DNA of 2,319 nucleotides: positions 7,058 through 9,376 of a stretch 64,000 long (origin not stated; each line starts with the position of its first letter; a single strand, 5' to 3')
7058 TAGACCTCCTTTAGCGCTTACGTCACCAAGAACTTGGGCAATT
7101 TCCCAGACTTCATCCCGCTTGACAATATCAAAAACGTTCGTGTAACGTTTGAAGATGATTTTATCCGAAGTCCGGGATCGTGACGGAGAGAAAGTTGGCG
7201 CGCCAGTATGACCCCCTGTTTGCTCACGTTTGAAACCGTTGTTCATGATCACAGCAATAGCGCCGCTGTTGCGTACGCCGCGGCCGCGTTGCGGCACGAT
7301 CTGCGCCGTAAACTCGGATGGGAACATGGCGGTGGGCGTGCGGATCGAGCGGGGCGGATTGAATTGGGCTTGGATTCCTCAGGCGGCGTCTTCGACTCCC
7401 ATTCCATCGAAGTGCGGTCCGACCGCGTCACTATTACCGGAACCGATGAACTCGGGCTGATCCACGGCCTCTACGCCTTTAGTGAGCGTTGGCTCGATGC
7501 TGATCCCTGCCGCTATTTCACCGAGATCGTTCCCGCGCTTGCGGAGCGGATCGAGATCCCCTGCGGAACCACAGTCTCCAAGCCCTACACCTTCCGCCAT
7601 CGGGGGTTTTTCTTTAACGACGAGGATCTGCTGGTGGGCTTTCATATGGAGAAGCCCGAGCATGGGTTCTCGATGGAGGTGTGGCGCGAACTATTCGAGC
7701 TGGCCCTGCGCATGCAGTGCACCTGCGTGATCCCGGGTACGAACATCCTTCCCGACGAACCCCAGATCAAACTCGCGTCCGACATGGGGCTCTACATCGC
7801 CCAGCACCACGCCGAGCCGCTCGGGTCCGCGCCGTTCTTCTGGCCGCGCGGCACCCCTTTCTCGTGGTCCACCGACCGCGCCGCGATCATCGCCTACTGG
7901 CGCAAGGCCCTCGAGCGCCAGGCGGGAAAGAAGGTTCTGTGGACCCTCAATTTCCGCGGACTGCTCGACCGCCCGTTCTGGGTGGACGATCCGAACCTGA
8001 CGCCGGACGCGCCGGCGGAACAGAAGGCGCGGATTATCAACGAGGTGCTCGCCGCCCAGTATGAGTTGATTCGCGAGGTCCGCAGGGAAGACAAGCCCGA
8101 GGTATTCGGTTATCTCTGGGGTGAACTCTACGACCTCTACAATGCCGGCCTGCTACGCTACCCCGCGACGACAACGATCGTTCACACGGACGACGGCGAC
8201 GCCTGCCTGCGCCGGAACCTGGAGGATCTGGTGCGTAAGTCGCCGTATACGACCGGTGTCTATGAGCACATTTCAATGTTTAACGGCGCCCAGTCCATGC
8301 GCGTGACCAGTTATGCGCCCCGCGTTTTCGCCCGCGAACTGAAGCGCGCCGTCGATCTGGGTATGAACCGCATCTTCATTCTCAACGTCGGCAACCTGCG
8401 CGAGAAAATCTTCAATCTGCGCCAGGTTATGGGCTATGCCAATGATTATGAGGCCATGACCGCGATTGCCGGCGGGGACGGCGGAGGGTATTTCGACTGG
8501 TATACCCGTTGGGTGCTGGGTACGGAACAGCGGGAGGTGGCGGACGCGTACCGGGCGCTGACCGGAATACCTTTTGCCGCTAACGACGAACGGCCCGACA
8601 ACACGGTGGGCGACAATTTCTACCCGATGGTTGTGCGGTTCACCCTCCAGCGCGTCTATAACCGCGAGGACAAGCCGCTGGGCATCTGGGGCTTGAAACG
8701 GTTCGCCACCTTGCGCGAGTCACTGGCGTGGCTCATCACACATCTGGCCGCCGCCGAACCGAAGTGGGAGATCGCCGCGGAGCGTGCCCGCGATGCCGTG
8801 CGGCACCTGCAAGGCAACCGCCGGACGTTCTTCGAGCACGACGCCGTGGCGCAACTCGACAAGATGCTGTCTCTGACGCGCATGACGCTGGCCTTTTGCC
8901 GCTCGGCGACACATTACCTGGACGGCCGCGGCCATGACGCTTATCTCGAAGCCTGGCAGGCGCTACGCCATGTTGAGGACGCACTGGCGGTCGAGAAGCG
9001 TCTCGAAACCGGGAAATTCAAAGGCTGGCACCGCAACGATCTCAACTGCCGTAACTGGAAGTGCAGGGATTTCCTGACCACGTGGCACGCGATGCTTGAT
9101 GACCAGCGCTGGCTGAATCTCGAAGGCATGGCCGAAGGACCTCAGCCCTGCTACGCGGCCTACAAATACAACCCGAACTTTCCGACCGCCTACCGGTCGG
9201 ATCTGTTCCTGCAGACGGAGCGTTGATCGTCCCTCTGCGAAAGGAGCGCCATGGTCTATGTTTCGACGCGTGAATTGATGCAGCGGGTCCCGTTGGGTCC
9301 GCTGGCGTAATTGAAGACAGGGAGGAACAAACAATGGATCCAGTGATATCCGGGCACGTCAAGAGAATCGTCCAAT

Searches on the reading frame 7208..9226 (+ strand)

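Call 98: search_protein_families(library=pfam, proteins=[window:7208-9226:+], max_evalue=0.0001)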
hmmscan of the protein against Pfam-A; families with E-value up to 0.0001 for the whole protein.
window:7208-9226:+ (672 aa): 1 family
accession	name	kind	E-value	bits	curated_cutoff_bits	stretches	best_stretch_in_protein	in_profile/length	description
PF15979.11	Glyco_hydro_115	-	8.7e-52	177.1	27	1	126-445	3-318/335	Glycosyl hydrolase family 115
